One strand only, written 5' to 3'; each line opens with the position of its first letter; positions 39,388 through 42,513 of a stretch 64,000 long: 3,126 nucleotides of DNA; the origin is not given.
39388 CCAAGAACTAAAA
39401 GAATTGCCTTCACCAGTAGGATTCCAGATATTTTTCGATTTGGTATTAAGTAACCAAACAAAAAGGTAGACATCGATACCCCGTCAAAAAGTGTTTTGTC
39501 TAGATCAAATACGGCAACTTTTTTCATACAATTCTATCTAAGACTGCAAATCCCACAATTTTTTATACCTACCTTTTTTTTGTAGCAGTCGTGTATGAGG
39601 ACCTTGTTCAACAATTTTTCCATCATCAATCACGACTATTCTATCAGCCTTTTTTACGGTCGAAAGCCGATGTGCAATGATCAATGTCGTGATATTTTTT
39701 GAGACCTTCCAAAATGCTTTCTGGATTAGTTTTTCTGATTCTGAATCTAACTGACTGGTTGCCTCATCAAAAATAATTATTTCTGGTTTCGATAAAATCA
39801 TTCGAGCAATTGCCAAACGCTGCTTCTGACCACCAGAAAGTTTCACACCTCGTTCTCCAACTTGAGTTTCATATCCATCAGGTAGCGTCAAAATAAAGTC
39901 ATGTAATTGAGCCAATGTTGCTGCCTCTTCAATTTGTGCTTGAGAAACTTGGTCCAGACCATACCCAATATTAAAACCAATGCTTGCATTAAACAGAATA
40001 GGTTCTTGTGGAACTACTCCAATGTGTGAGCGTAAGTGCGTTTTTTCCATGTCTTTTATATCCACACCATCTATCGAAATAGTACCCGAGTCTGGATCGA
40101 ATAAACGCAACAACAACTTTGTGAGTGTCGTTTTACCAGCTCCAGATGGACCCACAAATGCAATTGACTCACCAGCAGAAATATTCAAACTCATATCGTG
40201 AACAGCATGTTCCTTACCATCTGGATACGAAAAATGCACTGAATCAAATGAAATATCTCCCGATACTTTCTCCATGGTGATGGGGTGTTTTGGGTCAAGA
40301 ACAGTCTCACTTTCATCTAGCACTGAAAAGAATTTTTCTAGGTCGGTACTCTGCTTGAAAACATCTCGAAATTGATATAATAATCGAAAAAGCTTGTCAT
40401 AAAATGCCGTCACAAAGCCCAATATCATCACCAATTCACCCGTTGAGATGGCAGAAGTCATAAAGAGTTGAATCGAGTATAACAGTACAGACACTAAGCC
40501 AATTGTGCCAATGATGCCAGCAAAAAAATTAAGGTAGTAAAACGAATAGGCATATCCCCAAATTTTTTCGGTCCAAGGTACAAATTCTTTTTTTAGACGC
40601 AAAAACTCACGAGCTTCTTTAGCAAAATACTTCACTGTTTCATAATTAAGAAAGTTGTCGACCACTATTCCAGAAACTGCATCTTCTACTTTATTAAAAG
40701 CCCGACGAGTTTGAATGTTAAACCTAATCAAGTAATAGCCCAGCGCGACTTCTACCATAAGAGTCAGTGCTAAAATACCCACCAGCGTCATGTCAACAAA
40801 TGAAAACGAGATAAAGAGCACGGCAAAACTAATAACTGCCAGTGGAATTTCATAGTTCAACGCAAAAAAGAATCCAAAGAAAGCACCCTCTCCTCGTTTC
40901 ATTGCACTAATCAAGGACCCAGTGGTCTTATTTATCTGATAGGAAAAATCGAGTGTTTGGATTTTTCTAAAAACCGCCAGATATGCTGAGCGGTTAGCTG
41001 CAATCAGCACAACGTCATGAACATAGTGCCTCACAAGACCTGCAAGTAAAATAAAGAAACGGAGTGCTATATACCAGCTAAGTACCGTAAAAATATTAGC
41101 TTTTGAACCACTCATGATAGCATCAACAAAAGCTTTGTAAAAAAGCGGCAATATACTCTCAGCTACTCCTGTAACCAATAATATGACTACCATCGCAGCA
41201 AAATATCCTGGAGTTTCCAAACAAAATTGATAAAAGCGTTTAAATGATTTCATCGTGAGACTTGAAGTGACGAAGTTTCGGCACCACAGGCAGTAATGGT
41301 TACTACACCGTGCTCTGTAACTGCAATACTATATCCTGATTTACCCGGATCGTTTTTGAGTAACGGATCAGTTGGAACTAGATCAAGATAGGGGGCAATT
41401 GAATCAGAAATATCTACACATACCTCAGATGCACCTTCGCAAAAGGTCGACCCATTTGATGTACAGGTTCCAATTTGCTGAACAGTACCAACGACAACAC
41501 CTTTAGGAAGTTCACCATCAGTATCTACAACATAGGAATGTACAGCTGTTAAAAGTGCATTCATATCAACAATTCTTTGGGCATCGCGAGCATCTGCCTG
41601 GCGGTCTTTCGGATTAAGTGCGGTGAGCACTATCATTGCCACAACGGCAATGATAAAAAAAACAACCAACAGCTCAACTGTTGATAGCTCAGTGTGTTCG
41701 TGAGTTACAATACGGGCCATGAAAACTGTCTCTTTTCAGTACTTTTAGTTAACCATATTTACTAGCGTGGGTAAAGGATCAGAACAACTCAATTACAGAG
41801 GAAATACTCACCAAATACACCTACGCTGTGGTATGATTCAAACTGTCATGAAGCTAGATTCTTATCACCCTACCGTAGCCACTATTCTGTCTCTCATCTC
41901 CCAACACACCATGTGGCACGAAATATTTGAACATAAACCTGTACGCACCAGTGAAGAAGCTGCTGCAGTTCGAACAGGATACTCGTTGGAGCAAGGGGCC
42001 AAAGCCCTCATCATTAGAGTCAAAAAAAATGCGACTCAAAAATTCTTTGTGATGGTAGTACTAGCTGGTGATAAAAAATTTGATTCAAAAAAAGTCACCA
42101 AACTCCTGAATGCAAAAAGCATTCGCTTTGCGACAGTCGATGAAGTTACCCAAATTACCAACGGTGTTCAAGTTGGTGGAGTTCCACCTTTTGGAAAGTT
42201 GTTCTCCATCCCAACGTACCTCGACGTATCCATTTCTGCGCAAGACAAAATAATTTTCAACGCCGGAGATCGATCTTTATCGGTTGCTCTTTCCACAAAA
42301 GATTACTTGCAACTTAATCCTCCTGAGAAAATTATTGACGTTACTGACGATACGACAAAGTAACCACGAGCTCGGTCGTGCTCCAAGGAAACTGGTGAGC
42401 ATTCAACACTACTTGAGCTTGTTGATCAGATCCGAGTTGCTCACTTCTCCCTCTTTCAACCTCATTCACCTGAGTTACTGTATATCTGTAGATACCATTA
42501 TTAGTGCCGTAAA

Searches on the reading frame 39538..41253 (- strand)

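Call 68: search_protein_families(library=pfam, proteins=[window:39538-41253:-], max_evalue=0.000001)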
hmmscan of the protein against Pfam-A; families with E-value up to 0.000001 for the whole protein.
window:39538-41253:- (571 aa): 3 families
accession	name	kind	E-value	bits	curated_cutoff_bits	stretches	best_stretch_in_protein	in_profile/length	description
PF00005.33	ABC_tran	-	2.6e-34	119.2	25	1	352-500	2-137/137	ABC transporter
PF00664.28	ABC_membrane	-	2.2e-15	57.5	28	1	20-284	3-270/274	ABC transporter transmembrane region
PF02463.25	SMC_N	-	3.1e-07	30.5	40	0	390-542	109-211/220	RecF/RecN/SMC N terminal domain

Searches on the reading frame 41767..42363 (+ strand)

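Call 68: search_protein_families(library=pfam, proteins=[window:41767-42363:+], max_evalue=0.000001)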
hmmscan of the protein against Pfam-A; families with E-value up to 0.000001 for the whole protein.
window:41767-42363:+ (198 aa): 1 family
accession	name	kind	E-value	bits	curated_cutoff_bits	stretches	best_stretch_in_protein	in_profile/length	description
PF04073.20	tRNA_edit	-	8.1e-27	94.2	25.5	1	56-182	1-122/123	Aminoacyl-tRNA editing domain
